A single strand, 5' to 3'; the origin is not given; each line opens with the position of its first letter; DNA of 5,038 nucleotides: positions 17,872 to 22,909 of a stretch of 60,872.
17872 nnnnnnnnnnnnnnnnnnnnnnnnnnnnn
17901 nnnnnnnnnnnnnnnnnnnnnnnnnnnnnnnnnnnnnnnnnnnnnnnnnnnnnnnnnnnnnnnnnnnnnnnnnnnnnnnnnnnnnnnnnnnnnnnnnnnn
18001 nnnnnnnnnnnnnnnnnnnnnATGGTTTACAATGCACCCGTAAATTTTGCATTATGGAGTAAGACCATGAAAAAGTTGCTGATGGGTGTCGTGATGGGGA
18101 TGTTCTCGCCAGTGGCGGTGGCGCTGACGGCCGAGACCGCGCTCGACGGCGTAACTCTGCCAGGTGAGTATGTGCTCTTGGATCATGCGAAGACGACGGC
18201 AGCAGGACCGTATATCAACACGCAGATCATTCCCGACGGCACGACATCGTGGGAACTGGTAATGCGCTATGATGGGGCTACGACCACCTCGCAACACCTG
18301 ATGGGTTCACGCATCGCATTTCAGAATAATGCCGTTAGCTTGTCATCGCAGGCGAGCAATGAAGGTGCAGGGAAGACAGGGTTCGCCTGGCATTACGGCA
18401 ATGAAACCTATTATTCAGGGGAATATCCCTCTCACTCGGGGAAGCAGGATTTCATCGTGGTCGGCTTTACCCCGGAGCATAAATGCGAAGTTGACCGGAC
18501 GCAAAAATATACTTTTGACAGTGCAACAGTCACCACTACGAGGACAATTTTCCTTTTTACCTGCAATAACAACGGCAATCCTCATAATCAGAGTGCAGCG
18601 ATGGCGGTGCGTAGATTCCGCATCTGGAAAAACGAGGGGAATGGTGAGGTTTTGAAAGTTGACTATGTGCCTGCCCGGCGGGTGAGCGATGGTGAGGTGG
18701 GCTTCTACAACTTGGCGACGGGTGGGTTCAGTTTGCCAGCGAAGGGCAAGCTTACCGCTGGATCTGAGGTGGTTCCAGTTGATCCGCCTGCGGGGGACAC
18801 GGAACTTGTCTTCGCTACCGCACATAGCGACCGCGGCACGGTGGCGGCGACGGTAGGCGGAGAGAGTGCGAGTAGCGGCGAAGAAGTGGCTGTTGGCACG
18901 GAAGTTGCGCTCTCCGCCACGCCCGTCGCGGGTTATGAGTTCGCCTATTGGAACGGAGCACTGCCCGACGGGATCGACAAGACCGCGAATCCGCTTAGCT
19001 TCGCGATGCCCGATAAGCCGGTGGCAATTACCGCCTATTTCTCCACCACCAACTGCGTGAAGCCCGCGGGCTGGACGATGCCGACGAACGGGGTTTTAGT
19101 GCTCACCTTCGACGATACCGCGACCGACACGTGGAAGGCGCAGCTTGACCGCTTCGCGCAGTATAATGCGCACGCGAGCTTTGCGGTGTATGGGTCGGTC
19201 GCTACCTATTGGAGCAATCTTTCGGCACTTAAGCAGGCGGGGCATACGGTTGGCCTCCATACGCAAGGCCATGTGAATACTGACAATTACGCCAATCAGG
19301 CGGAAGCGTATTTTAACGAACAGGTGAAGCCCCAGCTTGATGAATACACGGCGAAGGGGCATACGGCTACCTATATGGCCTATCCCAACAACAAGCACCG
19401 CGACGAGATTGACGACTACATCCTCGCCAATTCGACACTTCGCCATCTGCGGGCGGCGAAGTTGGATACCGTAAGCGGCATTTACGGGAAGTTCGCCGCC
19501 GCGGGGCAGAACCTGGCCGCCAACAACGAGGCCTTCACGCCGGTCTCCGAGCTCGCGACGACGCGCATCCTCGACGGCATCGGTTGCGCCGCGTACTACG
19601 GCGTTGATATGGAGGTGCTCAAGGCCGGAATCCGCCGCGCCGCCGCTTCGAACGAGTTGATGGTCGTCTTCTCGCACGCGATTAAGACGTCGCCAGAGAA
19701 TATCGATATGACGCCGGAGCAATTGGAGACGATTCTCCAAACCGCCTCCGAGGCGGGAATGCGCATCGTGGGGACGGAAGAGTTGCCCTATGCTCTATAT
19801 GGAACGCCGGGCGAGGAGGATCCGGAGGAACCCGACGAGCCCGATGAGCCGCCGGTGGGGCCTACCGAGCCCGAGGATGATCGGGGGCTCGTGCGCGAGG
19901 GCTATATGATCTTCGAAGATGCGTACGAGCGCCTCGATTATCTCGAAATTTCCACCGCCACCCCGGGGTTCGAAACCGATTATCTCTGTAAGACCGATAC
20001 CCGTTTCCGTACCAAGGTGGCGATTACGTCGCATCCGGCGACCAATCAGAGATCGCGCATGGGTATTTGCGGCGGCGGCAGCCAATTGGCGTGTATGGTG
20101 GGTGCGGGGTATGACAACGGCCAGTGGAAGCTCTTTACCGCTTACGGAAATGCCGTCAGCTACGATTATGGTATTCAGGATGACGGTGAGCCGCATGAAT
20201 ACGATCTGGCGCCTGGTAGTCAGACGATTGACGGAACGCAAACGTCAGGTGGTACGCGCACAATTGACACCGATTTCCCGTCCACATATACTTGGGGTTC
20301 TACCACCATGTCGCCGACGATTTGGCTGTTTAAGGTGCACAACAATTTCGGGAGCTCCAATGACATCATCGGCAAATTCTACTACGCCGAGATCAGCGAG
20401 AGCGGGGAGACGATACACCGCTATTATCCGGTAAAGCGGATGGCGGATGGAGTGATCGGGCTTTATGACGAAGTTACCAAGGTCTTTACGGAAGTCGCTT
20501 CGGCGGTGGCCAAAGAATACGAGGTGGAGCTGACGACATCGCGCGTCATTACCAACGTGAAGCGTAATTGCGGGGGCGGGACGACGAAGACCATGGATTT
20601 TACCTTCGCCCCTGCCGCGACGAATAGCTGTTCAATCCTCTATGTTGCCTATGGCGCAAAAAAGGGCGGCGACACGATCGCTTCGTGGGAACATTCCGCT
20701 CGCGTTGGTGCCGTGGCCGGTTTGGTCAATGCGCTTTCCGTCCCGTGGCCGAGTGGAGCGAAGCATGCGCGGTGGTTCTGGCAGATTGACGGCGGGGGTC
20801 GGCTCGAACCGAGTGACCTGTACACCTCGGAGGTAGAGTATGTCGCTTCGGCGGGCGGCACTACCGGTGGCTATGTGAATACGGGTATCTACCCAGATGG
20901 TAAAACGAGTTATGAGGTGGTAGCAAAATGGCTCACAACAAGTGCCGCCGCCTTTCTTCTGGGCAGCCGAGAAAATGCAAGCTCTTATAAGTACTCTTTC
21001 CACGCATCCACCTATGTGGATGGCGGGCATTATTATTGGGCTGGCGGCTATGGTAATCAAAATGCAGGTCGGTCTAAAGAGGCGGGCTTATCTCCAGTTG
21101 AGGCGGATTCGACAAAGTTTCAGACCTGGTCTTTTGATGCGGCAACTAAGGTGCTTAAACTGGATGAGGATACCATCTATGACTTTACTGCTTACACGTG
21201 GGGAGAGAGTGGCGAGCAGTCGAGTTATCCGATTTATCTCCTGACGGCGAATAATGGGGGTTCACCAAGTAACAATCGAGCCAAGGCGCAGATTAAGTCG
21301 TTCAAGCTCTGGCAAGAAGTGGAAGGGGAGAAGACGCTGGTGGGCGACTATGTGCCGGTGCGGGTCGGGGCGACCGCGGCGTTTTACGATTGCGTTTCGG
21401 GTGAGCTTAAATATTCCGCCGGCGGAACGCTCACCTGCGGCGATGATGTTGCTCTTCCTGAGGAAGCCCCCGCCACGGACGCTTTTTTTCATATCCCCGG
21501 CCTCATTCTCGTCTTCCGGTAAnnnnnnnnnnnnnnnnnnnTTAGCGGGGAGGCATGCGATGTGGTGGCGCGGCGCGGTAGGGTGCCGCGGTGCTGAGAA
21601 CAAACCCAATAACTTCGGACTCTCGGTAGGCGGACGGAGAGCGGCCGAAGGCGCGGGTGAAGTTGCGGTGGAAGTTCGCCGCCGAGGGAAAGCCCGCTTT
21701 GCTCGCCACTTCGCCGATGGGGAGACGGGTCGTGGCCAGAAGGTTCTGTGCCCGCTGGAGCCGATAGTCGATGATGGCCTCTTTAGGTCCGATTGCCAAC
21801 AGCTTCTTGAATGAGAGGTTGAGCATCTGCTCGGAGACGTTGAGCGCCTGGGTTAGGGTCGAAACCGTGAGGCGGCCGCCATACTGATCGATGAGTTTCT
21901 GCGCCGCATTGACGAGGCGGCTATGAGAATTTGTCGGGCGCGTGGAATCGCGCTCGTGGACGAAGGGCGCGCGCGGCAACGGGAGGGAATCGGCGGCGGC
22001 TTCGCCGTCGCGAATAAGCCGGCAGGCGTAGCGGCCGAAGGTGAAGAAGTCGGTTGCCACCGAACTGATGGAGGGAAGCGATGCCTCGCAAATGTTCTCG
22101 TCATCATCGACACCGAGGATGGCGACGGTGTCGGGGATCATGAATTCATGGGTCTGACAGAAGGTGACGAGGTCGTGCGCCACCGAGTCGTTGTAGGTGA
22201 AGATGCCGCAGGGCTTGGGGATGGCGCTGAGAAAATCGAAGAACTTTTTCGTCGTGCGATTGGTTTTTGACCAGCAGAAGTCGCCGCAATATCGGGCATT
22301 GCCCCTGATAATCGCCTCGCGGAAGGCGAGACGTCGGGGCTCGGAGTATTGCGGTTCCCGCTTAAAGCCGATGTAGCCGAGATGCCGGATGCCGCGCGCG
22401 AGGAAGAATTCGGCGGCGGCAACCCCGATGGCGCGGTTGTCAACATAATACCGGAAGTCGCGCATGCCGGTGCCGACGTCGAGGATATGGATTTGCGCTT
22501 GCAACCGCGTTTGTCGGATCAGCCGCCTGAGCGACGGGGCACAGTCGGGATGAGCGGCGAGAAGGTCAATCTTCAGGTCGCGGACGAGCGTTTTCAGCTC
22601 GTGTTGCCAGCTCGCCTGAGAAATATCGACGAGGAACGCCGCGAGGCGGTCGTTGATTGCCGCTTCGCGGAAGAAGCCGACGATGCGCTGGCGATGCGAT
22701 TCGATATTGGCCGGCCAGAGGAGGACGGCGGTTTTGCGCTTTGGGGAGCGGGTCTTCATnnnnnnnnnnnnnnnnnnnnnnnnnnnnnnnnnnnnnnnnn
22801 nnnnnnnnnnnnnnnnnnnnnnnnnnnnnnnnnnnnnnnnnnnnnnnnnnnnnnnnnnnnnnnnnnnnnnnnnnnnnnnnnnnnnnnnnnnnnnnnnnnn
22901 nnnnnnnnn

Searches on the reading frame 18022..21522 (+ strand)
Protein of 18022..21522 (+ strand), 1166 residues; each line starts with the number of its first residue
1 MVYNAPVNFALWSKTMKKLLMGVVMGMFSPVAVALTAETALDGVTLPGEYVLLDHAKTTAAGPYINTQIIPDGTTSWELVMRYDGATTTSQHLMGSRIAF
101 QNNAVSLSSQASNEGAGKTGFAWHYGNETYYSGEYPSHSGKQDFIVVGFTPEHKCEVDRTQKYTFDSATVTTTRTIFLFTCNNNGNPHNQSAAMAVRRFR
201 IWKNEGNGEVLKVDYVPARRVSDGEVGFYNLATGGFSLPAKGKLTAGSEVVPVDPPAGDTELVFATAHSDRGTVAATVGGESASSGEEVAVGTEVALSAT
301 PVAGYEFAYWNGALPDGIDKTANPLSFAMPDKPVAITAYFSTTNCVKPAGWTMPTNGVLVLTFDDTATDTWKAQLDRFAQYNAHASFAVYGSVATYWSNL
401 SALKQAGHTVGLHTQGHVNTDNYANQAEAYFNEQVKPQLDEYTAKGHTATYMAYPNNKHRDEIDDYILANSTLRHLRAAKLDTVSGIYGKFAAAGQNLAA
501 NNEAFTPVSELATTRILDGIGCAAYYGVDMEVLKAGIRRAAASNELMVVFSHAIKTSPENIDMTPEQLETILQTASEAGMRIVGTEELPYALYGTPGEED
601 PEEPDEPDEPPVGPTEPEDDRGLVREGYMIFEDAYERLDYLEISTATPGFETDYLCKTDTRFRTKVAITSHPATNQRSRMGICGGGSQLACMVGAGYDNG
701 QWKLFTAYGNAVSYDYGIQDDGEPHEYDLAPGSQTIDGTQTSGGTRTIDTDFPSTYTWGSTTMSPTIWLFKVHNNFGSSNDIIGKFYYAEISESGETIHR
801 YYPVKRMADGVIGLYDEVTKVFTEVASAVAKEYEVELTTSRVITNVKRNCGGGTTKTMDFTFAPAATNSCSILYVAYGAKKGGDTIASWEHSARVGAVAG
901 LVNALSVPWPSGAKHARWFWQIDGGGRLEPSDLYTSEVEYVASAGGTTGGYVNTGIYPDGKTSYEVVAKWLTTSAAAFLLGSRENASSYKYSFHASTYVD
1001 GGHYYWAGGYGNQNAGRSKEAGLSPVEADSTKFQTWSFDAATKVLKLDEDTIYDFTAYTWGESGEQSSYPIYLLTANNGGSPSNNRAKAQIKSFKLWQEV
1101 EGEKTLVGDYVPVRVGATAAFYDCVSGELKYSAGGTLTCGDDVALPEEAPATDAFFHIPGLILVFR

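Call 61: search_protein_families(library=pfam, proteins=[window:18022-21522:+], max_evalue=0.0001)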
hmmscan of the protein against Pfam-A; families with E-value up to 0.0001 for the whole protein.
window:18022-21522:+ (1166 aa): 2 families
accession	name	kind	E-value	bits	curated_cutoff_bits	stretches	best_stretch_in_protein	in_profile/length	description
PF01522.26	Polysacc_deac_1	-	3.1e-13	50.2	23.1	1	356-464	6-113/124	Polysaccharide deacetylase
PF18998.6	Flg_new_2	-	1.2e-12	48.1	23.6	1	273-342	4-71/73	Divergent InlB B-repeat domain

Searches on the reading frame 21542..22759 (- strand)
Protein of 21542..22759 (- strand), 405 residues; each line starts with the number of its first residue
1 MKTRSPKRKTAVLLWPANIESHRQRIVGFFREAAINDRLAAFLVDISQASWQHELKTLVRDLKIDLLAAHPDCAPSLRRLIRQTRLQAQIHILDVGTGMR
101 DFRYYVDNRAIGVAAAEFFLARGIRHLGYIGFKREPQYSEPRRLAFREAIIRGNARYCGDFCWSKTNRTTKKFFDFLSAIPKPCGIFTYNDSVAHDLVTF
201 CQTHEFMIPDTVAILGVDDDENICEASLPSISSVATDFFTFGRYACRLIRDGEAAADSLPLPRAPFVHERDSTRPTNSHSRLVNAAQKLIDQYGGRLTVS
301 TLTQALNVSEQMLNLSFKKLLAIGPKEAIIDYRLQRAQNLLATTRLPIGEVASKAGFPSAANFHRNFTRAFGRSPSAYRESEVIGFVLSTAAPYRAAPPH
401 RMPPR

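Call 61: search_protein_families(library=pfam, proteins=[window:21542-22759:-], max_evalue=0.0001)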
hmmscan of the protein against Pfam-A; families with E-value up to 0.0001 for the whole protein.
window:21542-22759:- (405 aa): 3 families
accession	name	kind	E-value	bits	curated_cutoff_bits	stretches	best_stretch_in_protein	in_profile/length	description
PF13377.12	Peripla_BP_3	-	1.9e-21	77.3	26.5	1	116-273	1-167/167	Periplasmic binding protein-like domain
PF12833.13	HTH_18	-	2.6e-19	69.7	33.6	1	302-380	1-79/80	Helix-turn-helix domain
PF00165.29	HTH_AraC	-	4.2e-10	39.9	26.6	1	342-379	2-41/42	Bacterial regulatory helix-turn-helix proteins, AraC family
